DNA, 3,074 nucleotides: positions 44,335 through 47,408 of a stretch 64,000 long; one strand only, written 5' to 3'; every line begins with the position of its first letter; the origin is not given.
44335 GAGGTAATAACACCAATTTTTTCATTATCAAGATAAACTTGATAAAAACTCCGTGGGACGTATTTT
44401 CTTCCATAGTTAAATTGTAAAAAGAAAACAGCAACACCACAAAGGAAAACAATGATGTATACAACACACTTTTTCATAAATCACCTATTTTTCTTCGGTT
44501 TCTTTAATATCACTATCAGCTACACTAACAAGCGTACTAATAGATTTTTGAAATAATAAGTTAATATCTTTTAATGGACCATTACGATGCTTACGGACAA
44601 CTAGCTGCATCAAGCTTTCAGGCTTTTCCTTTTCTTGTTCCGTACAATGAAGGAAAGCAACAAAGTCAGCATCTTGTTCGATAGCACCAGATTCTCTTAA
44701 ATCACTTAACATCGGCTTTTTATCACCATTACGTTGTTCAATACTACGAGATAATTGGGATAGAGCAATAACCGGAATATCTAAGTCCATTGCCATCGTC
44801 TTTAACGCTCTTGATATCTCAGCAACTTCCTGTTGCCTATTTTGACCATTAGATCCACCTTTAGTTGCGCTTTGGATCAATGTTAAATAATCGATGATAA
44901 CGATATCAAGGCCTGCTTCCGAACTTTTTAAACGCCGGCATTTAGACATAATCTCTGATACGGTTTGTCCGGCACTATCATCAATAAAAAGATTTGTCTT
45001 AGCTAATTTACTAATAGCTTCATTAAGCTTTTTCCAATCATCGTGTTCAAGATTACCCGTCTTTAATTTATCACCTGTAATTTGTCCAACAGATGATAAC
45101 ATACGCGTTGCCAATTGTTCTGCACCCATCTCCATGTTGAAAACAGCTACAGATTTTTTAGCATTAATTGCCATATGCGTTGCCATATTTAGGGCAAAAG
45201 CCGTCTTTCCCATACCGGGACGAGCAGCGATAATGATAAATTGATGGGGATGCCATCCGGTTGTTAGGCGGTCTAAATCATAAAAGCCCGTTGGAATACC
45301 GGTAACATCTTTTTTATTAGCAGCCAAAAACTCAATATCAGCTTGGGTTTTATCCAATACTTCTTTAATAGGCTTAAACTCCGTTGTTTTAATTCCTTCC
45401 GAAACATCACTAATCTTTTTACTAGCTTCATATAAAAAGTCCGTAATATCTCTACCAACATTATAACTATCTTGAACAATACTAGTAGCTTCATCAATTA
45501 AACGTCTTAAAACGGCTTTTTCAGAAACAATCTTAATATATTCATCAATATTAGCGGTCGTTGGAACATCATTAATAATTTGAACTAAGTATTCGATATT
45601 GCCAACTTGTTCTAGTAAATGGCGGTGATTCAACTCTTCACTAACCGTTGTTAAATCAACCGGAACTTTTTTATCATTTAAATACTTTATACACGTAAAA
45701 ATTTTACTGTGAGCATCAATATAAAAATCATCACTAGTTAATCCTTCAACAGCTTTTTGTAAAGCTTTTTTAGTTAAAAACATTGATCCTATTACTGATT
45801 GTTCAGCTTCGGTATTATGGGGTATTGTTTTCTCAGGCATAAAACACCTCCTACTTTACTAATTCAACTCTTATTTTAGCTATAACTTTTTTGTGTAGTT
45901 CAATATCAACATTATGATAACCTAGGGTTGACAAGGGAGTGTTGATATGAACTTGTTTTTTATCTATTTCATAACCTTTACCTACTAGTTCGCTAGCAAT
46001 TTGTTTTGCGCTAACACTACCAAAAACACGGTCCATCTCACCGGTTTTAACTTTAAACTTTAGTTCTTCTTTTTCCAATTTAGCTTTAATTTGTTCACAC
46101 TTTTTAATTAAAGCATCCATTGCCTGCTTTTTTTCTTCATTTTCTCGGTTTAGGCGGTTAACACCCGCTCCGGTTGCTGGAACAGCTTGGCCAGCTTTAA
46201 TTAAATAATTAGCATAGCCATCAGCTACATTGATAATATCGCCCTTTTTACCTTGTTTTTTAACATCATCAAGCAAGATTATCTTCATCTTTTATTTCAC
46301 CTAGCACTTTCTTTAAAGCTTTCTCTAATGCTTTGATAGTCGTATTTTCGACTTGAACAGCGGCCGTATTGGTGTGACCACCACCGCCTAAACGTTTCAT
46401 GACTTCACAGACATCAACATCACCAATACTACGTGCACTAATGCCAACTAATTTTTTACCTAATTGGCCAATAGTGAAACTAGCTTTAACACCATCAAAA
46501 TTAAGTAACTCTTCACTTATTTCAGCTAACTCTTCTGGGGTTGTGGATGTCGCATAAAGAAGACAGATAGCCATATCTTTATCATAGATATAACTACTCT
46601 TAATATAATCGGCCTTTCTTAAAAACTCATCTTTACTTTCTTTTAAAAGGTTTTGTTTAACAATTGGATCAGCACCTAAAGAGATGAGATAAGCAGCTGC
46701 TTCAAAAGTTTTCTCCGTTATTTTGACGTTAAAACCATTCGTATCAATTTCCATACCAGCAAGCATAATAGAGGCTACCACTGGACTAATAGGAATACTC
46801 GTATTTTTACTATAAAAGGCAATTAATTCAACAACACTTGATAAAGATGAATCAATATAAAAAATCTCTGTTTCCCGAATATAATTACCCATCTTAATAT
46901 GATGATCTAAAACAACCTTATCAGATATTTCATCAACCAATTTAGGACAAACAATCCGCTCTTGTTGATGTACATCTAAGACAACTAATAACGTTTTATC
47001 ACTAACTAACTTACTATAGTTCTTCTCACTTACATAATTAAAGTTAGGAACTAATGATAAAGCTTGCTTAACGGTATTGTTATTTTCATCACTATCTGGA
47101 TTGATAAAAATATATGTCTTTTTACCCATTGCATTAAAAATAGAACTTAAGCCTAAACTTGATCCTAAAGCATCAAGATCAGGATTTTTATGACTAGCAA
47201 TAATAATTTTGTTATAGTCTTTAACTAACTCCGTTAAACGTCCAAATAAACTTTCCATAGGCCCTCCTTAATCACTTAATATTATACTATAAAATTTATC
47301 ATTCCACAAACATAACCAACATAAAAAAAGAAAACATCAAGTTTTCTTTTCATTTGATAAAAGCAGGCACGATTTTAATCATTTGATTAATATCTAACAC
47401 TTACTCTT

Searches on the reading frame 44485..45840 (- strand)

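Call 5: search_protein_families(library=pfam, proteins=[window:44485-45840:-])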
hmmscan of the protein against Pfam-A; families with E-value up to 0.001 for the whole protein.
window:44485-45840:- (451 aa): 7 families
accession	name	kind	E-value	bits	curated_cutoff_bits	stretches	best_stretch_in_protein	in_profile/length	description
PF03796.21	DnaB_C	-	1.8e-98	329.4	27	1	181-436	1-252/255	DnaB-like helicase C terminal domain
PF00772.26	DnaB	-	6.7e-32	110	23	1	7-107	3-103/103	DnaB-like helicase N terminal domain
PF13481.12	AAA_25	-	5.3e-13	49.5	27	1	189-362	22-189/195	AAA domain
PF13479.12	AAA_24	-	1.2e-05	25.7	27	1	202-402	5-173/195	AAA domain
PF04100.18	Vps53_N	-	0.00012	21.7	26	1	81-196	5-120/372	Vps53, N-terminal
PF20720.3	nSTAND3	-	0.00077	19.6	27.2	0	198-281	16-102/155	Novel STAND NTPase 3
PF06745.19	ATPase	-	0.001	19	26.6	0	182-322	1-131/231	KaiC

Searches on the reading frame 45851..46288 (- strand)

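Call 5: search_protein_families(library=pfam, proteins=[window:45851-46288:-])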
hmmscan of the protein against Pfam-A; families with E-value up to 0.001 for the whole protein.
window:45851-46288:- (145 aa): 2 families
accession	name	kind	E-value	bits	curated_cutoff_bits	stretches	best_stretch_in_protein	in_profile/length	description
PF03948.19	Ribosomal_L9_C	-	8.6e-23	81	23.2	1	64-144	3-85/86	Ribosomal protein L9, C-terminal domain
PF01281.25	Ribosomal_L9_N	-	7.7e-18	64.2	20.7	1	1-44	1-45/47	Ribosomal protein L9, N-terminal domain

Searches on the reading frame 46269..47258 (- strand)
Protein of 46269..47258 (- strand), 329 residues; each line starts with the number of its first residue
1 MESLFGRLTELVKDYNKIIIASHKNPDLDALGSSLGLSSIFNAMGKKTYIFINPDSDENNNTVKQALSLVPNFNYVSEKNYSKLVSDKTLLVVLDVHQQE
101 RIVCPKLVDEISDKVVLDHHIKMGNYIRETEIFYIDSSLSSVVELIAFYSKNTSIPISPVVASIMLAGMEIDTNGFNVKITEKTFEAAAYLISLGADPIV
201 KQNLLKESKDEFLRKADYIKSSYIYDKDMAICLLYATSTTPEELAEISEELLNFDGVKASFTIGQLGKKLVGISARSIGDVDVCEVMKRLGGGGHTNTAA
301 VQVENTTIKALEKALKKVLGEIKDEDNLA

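Call 5: search_protein_families(library=pfam, proteins=[window:46269-47258:-])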
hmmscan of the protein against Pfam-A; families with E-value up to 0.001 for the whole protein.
window:46269-47258:- (329 aa): 2 families
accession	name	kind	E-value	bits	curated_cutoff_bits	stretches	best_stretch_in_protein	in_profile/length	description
PF01368.27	DHH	-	2.2e-16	60.7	28.1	1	17-169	1-125/125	DHH family, N-terminal domain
PF02272.25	DHHA1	-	8.8e-13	49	25.9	1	233-322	6-100/102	DHHA1 domain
